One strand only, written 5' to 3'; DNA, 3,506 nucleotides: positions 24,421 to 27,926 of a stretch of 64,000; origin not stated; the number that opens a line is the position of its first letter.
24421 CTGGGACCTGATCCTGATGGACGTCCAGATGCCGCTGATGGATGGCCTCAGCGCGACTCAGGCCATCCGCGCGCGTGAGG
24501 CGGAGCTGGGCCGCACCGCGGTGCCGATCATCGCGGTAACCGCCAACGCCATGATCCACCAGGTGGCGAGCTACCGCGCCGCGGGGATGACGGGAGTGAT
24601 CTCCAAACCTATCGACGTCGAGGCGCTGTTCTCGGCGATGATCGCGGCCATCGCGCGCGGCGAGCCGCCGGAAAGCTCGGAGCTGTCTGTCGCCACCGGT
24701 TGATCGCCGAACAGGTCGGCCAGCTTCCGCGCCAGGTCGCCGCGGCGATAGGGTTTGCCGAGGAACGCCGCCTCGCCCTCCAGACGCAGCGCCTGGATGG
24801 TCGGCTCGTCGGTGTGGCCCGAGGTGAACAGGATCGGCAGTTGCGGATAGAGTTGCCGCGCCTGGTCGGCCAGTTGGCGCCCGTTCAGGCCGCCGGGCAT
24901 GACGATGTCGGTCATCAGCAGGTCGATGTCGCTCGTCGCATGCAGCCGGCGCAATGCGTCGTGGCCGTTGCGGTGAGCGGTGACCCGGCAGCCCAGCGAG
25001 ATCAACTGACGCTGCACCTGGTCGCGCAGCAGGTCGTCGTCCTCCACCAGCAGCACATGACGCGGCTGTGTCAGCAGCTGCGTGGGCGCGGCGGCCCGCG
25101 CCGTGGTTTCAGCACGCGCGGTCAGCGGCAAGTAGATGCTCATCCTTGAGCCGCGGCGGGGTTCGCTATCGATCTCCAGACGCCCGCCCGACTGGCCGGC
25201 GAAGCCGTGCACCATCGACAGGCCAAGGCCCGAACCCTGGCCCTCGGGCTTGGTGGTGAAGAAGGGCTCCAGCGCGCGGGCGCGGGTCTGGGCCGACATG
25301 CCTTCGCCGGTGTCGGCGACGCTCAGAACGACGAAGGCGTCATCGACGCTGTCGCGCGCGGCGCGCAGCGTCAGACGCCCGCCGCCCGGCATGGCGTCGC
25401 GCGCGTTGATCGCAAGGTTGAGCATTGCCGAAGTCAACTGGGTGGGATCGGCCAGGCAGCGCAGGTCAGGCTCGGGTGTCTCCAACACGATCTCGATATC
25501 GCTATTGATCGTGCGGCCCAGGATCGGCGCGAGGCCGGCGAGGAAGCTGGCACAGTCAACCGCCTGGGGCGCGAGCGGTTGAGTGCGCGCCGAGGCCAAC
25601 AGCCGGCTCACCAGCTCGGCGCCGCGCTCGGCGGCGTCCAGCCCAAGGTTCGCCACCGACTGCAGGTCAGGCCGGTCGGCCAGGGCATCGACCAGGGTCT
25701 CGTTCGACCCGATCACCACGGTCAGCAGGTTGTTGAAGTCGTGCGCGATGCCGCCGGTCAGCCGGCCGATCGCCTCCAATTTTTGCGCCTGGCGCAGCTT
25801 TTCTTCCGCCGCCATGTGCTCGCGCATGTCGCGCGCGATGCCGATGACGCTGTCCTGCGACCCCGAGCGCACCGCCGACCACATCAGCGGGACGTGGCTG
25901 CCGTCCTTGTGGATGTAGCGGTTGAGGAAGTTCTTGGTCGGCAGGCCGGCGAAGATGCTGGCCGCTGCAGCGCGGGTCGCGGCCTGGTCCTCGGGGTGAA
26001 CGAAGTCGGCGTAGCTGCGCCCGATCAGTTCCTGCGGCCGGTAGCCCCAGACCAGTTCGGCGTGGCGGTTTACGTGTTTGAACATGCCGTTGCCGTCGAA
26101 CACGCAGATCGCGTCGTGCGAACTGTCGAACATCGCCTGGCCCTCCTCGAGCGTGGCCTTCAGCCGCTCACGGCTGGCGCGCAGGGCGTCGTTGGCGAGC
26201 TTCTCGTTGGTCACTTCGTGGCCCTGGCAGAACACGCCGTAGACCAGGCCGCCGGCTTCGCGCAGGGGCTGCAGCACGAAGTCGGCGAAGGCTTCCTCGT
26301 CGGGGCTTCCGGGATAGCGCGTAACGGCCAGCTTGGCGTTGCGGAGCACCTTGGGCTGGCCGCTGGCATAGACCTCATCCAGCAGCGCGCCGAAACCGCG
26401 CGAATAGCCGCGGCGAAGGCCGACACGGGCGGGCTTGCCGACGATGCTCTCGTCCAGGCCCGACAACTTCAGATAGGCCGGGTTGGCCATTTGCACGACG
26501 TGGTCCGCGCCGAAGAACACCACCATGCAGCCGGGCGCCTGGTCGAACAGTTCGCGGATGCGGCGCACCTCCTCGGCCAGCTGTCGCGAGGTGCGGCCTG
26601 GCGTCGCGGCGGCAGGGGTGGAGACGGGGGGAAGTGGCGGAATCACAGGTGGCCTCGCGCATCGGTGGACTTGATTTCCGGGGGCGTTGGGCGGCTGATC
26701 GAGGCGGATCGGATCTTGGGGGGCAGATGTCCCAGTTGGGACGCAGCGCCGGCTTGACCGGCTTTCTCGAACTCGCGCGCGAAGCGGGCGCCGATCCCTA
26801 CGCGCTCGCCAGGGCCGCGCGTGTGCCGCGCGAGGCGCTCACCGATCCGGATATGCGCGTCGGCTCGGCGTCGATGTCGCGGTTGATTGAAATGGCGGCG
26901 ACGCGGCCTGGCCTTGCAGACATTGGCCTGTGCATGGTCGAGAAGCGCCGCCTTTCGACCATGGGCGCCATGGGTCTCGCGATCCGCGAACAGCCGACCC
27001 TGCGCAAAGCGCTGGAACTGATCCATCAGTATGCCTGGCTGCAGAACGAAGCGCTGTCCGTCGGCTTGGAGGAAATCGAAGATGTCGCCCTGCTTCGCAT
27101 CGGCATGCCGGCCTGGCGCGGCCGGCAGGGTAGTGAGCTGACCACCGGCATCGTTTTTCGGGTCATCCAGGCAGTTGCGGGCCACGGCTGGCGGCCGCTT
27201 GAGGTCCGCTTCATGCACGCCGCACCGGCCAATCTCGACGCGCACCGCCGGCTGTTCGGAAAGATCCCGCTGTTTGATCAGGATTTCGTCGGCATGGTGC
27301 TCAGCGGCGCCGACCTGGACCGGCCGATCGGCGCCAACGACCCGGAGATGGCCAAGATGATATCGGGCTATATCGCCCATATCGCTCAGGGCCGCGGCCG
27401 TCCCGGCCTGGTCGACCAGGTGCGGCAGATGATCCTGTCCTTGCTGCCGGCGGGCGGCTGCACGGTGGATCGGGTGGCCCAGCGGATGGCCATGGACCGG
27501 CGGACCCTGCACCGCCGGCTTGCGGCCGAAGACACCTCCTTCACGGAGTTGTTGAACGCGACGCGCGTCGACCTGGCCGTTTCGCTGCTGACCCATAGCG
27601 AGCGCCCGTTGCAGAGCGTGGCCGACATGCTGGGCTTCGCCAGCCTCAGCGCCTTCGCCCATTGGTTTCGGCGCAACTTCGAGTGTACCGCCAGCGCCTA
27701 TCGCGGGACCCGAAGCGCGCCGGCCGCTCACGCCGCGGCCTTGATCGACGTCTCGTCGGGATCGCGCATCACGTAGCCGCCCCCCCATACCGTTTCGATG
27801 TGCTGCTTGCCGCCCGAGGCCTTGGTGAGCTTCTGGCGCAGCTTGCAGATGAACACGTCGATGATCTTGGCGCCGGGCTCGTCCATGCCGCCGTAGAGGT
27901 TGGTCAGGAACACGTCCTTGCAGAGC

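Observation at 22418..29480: Candidate accessory CckA/ChpT/CtrA-style phosphorelay lacking a recognisable Hpt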

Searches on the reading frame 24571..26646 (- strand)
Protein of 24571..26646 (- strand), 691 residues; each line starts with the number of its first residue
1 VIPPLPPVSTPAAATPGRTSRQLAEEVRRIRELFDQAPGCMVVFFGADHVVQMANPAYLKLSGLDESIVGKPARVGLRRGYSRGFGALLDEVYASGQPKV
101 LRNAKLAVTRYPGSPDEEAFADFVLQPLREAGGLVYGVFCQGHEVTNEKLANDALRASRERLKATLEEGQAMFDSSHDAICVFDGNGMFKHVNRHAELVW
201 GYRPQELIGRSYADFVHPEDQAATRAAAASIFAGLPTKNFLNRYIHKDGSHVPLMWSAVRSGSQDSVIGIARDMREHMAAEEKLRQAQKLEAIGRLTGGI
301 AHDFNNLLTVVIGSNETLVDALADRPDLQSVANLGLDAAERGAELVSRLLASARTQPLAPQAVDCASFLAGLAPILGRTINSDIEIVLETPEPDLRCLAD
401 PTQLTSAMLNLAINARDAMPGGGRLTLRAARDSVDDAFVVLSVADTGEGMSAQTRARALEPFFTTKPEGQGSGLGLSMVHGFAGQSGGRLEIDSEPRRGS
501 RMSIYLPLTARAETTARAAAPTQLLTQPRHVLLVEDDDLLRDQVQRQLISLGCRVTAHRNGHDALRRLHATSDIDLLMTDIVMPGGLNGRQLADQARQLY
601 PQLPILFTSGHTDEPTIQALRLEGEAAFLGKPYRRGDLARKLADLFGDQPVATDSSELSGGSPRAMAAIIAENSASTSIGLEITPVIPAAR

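Call 4: search_protein_families(library=pfam, proteins=[window:24571-26646:-], max_evalue=0.01)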
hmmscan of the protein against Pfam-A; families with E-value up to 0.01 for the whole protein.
window:24571-26646:- (691 aa): 13 families
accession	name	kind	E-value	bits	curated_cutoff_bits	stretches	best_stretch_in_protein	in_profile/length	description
PF02518.31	HATPase_c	-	2.7e-19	70.1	26.4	1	400-509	2-110/111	Histidine kinase-, DNA gyrase B-, and HSP90-like ATPase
PF00072.30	Response_reg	-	5.9e-18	65.5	30.2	1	531-641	1-109/111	Response regulator receiver domain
PF08448.16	PAS_4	-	6.8e-16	58.9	23.1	2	173-276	1-107/110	PAS fold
PF00989.32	PAS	-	1.4e-14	54.5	22.6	1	167-274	1-113/113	PAS fold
PF13188.13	PAS_8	-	3.2e-12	46.3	21.8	1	170-219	4-53/65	PAS domain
PF08447.18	PAS_3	-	1.6e-09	38.4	25.6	1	191-258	3-72/89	PAS fold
PF13426.13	PAS_9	-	2e-09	38.1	27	1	178-276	2-103/103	PAS domain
PF00512.31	HisKA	-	5.8e-06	26.7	26.9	1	294-355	3-63/66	His Kinase A (phospho-acceptor) domain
PF10090.15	HPTransfase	-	0.0037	17.4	22.9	0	408-444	36-72/123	Histidine phosphotransferase C-terminal domain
PF14501.12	HATPase_c_5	-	0.0043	17.4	22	1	402-495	7-91/102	GHKL domain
PF13185.12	GAF_2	-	0.0045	17.6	28.6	0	28-143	13-111/136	GAF domain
PF14598.12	PAS_11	-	0.0067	16.8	25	0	184-223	9-48/109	PAS domain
PF24820.1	Diguanyl_cycl_sensor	-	0.0094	16.3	28.1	0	177-221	6-50/109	Diguanylate cyclase-like sensor domain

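Call 6: search_protein_families(library=ncbifam, proteins=[window:24571-26646:-], max_evalue=0.001)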
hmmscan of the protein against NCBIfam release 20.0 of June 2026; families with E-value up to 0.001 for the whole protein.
window:24571-26646:- (691 aa): 117 families (the best 25 are shown)
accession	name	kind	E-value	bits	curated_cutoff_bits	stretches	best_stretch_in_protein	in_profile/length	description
NF010076.0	PRK13557.1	subfamily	8.7e-91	305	631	1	199-644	65-531/540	histidine kinase famiy protein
NF046020.1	HisKinCckABruc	equivalog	5.1e-75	252.9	1000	1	171-644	350-865/868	cell cycle histidine kinase CckA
NF046026.1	HisKinCckACaul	equivalog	1.1e-64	218.8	1000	1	204-641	221-671/678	cell cycle histidine kinase CckA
NF010411.0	PRK13837.1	equivalog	9e-61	205.9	647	1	266-650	423-816/828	two-component system VirA-like sensor kinase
NF008468.0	PRK11360.1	equivalog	1.1e-42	146.2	646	1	161-513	262-613/616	two-component system sensor histidine kinase AtoS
NF052573.1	HisKinEspAMyxo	equivalog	4.9e-42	143.9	1400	1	165-602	252-704/755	serine histidine kinase EspA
NF052574.1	HisKinEspCMyxo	equivalog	2.4e-39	135.1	1200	1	191-620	312-757/785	serine histidine kinase EspC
NF007688.0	PRK10364.1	equivalog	9.3e-35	120.2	479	1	271-512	218-455/460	two-component system sensor histidine kinase ZraS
NF038348.1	T2SS_HK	subfamily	6.8e-29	100.7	450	1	379-508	448-573/574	histidine kinase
NF008302.0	PRK11091.1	equivalog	9.6e-28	96.8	838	1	170-646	158-643/779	aerobic respiration two-component sensor histidine kinase ArcB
TIGR02956.1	TMAO_torS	equivalog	4.4e-27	94.6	676.5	1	382-674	557-848/967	TMAO reductase system sensor histidine kinase/response regulator TorS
NF047466.1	hybrid_RR_LvrB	exception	1e-26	94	500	1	270-508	129-376/377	hybrid histidine kinase/response regulator LvrB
NF041777.1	sens_FixL_Rhizob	equivalog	9.9e-26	90.4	850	1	145-509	108-482/485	sensor protein FixL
TIGR02916.1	PEP_his_kin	equivalog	9.7e-23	80.6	300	1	277-507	459-679/679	XrtA/PEP-CTERM system histidine kinase PrsK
NF011874.0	PRK15347.1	equivalog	4.9e-22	77.8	852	2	403-527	513-636/921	two component system sensor kinase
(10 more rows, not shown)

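Call 73: search_solved_structures(query=window:24571-26646:-, max_evalue=1e-15, show_alignments=2)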
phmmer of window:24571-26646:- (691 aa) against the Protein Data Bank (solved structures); distinct sequences matched with E-value up to 1e-15: 8.
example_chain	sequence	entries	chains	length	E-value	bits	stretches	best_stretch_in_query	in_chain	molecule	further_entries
5idj_A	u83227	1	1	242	1.2e-37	132.9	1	284-508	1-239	Histidine kinase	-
9jfj_A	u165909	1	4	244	1.5e-27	99.6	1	275-509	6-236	Sensor histidine kinase ZraS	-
3d36_A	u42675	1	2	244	1.5e-24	89.6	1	286-515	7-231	Sporulation kinase B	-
5idm_A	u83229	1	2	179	8.6e-22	80.6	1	362-509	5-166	Cell cycle histidine kinase CckA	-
3a0r_A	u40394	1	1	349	4.7e-20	74.8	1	170-492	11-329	Sensor protein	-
8vc9_A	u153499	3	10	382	3.1e-19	72.1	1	274-508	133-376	Leptospira virulence regulator B (LvrB) | histidine kinase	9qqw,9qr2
8a7f_A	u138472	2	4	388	7.6e-19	70.8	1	170-507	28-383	Putative Sensory box protein,Sensor protein FixL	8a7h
8a3u_A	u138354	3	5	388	1.1e-18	70.2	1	170-507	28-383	Putative Sensory box protein,Sensor protein FixL | Putative Sensory box protein,Putative Sensory box protein,Sensor protein FixL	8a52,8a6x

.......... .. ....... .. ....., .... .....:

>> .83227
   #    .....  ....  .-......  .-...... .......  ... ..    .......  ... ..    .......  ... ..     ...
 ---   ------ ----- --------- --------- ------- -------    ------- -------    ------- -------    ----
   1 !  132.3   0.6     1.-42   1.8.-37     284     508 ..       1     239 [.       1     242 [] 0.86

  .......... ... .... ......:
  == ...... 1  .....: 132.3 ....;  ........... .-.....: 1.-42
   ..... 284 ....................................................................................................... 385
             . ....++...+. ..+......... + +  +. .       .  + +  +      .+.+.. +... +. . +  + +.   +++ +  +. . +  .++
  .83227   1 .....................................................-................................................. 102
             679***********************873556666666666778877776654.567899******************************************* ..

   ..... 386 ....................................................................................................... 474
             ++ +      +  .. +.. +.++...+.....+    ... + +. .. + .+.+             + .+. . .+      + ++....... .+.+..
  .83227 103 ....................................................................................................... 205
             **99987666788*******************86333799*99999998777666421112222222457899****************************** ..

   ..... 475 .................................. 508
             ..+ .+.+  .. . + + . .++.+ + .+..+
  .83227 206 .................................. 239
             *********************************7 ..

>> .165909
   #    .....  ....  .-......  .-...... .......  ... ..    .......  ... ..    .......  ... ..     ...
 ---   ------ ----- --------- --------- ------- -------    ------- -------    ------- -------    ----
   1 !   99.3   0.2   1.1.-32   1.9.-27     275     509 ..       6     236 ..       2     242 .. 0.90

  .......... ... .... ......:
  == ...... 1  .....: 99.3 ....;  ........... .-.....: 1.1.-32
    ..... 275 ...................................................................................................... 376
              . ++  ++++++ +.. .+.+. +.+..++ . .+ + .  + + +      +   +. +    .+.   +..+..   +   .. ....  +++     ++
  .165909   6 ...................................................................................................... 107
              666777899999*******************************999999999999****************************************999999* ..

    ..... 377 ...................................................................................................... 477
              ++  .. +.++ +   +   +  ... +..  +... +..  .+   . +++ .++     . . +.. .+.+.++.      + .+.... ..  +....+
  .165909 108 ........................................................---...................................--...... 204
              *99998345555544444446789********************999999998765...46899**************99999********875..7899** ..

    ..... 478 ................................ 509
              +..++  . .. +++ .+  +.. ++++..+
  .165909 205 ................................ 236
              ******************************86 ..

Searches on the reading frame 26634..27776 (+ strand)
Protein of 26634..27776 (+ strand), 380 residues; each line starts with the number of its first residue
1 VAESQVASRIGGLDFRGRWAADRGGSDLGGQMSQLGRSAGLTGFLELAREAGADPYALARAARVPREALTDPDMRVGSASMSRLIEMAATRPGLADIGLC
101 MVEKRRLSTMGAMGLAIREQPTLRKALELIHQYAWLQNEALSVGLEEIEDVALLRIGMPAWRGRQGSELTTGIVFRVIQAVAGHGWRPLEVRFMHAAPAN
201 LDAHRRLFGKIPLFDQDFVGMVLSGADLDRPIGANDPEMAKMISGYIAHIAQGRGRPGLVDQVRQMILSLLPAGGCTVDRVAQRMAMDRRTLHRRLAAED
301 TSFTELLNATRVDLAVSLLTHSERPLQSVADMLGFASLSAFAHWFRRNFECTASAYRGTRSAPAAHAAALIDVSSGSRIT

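Call 4: search_protein_families(library=pfam, proteins=[window:26634-27776:+], max_evalue=0.01)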
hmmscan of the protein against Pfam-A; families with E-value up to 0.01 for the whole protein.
window:26634-27776:+ (380 aa): 3 families
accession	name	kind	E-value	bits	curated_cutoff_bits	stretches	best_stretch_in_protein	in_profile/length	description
PF12625.12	Arabinose_bd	-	6.3e-38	131.2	27.6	1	52-232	1-185/185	Arabinose-binding domain of AraC transcription regulator, N-term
PF12833.13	HTH_18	-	2e-17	63.7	33.6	1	282-357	2-78/80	Helix-turn-helix domain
PF00165.29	HTH_AraC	-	8.3e-08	32.6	26.6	1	323-357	8-41/42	Bacterial regulatory helix-turn-helix proteins, AraC family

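Call 6: search_protein_families(library=ncbifam, proteins=[window:26634-27776:+], max_evalue=0.001)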
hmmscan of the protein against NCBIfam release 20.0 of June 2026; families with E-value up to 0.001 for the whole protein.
window:26634-27776:+ (380 aa): 15 families
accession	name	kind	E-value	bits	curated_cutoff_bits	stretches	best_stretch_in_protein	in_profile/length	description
NF049968.1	QhpR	equivalog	9.2e-55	185.8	250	1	81-357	5-284/284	AraC-like transcriptional regulator QhpR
NF050186.1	TransRegGliRPseudo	equivalog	1.4e-23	83.8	570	1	39-359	10-336/338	AraC family transcriptional regulator GliR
NF053784.1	TranRegCyprAlk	equivalog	1e-17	64.5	500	1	65-357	37-334/336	transcriptional regulator CypR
NF006902.0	PRK09393.1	equivalog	1.7e-11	43.9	425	1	274-359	235-321/327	transcriptional regulator FtrA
NF011732.0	PRK15185.1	equivalog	7.4e-11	41.9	354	1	267-356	214-303/309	transcriptional regulator HilD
NF040475.1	chlor_reg_RclR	equivalog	1.2e-09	38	400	1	265-358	184-277/284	reactive chlorine-specific transcriptional regulator RclR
NF011733.0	PRK15186.1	equivalog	3e-09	36.7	403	1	277-357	199-279/291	AraC family transcriptional regulator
NF007432.1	PRK09978.1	equivalog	9.5e-08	31.5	500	1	276-359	159-242/274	DNA-binding transcriptional regulator GadX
NF007584.0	PRK10219.1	equivalog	1.8e-07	31.5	174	1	277-358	23-105/107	superoxide response transcriptional regulator SoxS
NF011618.0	PRK15044.1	equivalog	1.9e-07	30.7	423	1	278-356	211-289/295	invasion transcriptional regulator HilC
NF007243.0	PRK09685.1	equivalog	6.7e-07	29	199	1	260-358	200-300/303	transcriptional regulator FeaR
NF010028.0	PRK13503.1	equivalog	9.6e-07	28.5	288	1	279-359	191-272/278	HTH-type transcriptional activator RhaS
NF047788.1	TransRegPocR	equivalog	2.5e-05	23.7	500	1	302-360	233-291/296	transcriptional regulator PocR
NF052534.1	RzbtTranRegRhrA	equivalog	7.8e-05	22.1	500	1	258-357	207-308/312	rhizobactin biosynthesis transcriptional regulator RhrA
NF047455.1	TF_Staph_AryK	equivalog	0.00012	20.5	850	1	278-362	176-261/759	transcriptional regulator AryK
